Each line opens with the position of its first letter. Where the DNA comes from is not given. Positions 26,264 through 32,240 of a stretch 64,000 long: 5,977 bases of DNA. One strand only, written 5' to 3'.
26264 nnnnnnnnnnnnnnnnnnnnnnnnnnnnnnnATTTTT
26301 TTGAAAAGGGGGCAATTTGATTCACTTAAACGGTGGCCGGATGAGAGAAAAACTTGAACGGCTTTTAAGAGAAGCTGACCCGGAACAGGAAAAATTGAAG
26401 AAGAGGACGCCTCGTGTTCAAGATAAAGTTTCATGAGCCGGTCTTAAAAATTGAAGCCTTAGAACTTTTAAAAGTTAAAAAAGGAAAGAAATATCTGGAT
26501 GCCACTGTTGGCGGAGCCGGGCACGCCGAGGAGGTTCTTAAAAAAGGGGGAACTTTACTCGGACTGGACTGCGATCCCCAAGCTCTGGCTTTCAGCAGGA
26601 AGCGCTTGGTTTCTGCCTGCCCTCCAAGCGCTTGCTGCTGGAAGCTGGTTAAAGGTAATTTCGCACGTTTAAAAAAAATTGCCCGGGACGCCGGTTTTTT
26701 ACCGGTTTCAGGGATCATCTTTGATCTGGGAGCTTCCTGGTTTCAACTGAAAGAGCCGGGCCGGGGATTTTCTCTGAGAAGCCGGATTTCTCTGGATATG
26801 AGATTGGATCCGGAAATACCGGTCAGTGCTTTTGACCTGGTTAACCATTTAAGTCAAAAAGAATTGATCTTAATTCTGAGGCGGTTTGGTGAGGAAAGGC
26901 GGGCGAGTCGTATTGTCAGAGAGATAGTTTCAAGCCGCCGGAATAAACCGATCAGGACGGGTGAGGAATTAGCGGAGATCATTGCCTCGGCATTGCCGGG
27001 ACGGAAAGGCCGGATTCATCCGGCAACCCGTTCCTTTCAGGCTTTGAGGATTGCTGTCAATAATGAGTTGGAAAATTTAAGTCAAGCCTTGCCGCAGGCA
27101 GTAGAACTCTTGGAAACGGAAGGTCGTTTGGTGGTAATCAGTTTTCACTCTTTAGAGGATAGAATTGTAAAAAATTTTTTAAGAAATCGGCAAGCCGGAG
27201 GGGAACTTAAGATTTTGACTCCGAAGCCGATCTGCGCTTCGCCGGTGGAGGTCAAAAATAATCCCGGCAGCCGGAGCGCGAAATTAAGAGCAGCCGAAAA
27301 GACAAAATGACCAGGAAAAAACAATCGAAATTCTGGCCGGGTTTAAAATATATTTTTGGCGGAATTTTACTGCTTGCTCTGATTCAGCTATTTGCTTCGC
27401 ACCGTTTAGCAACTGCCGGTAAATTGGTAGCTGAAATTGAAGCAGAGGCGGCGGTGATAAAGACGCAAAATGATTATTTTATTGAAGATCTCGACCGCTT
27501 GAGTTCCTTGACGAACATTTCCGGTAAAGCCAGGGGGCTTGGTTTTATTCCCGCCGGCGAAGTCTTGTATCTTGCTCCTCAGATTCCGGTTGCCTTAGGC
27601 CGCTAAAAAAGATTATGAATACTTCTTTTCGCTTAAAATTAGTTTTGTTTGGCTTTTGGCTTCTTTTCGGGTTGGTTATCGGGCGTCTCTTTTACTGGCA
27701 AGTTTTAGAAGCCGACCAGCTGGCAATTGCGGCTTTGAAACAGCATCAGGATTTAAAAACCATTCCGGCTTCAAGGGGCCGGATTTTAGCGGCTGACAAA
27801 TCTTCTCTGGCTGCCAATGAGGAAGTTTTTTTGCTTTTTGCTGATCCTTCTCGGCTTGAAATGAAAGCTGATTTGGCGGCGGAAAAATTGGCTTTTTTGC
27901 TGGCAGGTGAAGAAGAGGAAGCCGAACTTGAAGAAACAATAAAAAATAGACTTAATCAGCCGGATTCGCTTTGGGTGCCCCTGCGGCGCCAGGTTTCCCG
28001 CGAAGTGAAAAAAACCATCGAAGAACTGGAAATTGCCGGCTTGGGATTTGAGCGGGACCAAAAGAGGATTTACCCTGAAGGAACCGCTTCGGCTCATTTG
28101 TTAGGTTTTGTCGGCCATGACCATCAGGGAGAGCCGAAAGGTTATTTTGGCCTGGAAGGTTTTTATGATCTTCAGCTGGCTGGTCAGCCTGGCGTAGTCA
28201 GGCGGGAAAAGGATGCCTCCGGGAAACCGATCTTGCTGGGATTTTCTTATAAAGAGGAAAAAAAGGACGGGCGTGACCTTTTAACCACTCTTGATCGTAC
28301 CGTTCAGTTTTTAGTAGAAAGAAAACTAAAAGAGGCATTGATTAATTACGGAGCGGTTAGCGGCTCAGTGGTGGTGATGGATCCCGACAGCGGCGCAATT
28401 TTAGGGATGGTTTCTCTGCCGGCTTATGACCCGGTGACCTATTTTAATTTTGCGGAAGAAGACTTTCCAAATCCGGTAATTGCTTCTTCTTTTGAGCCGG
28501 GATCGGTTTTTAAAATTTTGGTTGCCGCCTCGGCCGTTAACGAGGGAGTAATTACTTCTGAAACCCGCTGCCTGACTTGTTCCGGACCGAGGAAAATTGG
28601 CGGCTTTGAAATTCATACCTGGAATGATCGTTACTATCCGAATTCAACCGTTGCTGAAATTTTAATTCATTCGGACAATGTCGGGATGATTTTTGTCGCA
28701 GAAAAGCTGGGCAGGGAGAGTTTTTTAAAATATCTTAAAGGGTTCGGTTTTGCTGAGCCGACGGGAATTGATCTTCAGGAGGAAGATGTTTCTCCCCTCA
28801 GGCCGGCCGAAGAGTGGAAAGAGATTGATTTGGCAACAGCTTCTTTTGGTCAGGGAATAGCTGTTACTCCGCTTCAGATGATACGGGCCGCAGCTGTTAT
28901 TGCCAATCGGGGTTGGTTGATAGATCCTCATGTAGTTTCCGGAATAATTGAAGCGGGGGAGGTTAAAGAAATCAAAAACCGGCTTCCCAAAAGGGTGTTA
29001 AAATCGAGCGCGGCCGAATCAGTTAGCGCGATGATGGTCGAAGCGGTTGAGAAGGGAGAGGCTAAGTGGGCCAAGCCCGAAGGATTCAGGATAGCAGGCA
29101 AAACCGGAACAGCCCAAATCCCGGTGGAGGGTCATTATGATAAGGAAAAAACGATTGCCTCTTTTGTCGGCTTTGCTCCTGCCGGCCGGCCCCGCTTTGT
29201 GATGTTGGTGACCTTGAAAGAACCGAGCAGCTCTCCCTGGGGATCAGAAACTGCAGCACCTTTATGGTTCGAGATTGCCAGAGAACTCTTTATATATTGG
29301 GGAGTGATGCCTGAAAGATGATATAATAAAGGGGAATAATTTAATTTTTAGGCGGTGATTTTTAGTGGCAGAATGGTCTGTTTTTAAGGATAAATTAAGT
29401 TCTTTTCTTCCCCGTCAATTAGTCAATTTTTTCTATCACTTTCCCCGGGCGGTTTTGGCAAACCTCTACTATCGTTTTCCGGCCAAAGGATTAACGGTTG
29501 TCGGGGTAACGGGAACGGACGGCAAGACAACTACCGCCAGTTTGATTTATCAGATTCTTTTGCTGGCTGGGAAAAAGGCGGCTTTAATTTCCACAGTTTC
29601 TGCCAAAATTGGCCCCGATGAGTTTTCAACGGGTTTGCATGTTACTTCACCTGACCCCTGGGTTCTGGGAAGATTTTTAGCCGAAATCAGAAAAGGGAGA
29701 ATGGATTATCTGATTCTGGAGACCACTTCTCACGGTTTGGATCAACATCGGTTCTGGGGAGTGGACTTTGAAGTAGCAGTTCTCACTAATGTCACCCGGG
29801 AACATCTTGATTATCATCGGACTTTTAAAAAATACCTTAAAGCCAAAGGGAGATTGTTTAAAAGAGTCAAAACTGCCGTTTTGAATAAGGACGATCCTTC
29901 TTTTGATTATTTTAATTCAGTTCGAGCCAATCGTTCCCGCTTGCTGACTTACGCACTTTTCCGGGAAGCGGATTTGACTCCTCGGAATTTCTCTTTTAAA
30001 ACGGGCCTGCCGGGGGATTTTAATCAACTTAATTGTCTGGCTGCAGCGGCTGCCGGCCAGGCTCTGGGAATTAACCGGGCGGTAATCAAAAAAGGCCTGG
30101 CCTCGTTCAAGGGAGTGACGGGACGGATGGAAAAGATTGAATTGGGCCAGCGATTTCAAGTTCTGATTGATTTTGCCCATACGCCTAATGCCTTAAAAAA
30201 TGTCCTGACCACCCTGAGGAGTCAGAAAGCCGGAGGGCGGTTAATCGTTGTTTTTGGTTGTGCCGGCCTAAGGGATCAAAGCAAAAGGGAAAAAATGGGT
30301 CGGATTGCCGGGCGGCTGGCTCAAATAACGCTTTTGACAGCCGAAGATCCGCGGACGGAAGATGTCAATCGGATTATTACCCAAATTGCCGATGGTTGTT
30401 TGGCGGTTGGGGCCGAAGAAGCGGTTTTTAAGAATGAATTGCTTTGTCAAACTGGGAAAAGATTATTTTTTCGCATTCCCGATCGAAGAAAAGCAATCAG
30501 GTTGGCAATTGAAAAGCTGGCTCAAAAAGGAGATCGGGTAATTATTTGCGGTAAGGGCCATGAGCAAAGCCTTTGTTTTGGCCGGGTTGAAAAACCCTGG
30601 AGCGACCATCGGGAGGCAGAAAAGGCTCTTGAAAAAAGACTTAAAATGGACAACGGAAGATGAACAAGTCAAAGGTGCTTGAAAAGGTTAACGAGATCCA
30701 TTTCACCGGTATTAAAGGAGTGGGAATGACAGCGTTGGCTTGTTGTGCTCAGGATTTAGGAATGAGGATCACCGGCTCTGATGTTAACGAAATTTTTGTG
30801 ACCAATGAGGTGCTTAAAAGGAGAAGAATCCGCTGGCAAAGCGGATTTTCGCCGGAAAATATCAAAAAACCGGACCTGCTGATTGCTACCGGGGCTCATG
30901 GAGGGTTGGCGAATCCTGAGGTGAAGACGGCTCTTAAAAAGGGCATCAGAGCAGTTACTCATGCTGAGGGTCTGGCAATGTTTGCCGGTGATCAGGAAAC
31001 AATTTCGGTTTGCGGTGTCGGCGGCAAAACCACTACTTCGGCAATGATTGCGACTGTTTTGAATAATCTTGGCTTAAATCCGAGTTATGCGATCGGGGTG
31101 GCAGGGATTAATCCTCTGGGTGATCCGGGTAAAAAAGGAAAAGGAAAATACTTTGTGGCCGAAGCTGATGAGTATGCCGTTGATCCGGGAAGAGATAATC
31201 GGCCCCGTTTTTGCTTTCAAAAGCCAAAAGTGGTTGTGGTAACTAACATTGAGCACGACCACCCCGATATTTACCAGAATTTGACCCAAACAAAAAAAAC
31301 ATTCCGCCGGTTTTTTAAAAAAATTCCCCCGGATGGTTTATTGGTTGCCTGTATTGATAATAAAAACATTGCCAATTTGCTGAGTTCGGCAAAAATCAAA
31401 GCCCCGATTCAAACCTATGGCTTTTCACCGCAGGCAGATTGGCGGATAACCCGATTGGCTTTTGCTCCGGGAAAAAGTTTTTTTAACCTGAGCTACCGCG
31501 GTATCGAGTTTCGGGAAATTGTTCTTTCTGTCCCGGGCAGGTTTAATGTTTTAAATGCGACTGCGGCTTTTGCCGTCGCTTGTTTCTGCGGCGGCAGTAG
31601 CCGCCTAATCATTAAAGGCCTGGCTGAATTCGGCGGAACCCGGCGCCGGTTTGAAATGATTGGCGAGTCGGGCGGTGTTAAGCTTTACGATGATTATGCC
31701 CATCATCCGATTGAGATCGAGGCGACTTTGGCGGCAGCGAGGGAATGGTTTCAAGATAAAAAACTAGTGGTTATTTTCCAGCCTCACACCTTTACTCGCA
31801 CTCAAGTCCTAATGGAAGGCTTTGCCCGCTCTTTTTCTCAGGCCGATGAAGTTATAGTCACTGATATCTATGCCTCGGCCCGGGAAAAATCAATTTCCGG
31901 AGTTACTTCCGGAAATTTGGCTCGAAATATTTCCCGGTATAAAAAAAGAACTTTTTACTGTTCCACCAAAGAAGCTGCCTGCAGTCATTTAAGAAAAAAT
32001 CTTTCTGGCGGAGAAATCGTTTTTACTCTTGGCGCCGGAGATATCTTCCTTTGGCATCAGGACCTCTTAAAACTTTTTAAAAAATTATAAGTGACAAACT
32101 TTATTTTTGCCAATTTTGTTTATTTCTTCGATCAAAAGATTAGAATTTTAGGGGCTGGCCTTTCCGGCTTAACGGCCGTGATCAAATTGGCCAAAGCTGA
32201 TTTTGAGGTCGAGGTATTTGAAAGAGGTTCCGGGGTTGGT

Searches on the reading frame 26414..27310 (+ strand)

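Call 7: search_protein_families(library=pfam, proteins=[window:26414-27310:+], max_evalue=0.001)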
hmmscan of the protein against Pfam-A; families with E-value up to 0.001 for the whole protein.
window:26414-27310:+ (298 aa): 1 family
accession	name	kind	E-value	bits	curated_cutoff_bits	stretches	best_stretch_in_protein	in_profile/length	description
PF01795.25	Methyltransf_5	-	1.5e-90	304.2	27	1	6-296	3-308/309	MraW methylase family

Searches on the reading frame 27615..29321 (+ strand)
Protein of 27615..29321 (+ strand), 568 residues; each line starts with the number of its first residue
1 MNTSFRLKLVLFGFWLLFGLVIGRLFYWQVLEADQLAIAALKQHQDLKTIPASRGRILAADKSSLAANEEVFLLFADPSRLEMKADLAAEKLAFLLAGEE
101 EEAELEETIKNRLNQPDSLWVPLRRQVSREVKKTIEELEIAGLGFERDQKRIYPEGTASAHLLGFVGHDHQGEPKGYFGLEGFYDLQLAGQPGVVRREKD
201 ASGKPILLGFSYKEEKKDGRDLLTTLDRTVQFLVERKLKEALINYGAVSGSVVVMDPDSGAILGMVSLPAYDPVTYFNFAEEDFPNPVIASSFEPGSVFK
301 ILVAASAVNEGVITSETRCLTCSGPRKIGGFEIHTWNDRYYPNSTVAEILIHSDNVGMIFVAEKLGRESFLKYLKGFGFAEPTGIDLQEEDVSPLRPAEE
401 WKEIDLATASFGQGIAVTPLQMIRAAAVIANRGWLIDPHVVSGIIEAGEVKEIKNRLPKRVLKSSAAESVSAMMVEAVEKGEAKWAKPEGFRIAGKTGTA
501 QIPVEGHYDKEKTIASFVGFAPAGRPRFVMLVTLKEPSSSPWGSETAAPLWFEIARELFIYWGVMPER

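Call 7: search_protein_families(library=pfam, proteins=[window:27615-29321:+], max_evalue=0.001)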
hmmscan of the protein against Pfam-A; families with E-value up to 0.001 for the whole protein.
window:27615-29321:+ (568 aa): 2 families
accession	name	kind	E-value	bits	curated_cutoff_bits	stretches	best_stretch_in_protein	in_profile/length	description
PF00905.27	Transpeptidase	-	8.8e-69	232.4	22.1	1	250-550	1-293/299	Penicillin binding protein transpeptidase domain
PF03717.20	PBP_dimer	-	5.6e-23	82.7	24.4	1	50-206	2-176/180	Penicillin-binding Protein dimerisation domain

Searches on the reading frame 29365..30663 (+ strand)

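Call 7: search_protein_families(library=pfam, proteins=[window:29365-30663:+], max_evalue=0.001)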
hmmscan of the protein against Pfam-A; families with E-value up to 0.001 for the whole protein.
window:29365-30663:+ (432 aa): 2 families
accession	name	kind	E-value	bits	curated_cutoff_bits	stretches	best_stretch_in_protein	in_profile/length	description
PF08245.18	Mur_ligase_M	-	1.5e-41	143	24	1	48-230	1-199/200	Mur ligase middle domain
PF02875.26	Mur_ligase_C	-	6.1e-28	98.6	28.4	1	253-398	1-127/127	Mur ligase, glutamate ligase domain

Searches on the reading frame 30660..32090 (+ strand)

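Call 7: search_protein_families(library=pfam, proteins=[window:30660-32090:+], max_evalue=0.001)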
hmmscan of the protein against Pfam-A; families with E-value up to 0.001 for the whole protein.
window:30660-32090:+ (476 aa): 3 families
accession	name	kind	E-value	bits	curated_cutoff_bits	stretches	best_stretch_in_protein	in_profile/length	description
PF08245.18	Mur_ligase_M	-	2.1e-23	83.7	24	1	117-307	1-200/200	Mur ligase middle domain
PF02875.26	Mur_ligase_C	-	4.9e-22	79.6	28.4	1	329-460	1-127/127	Mur ligase, glutamate ligase domain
PF01225.30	Mur_ligase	-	4.1e-10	40.3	21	1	12-110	1-92/95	Mur ligase family, catalytic domain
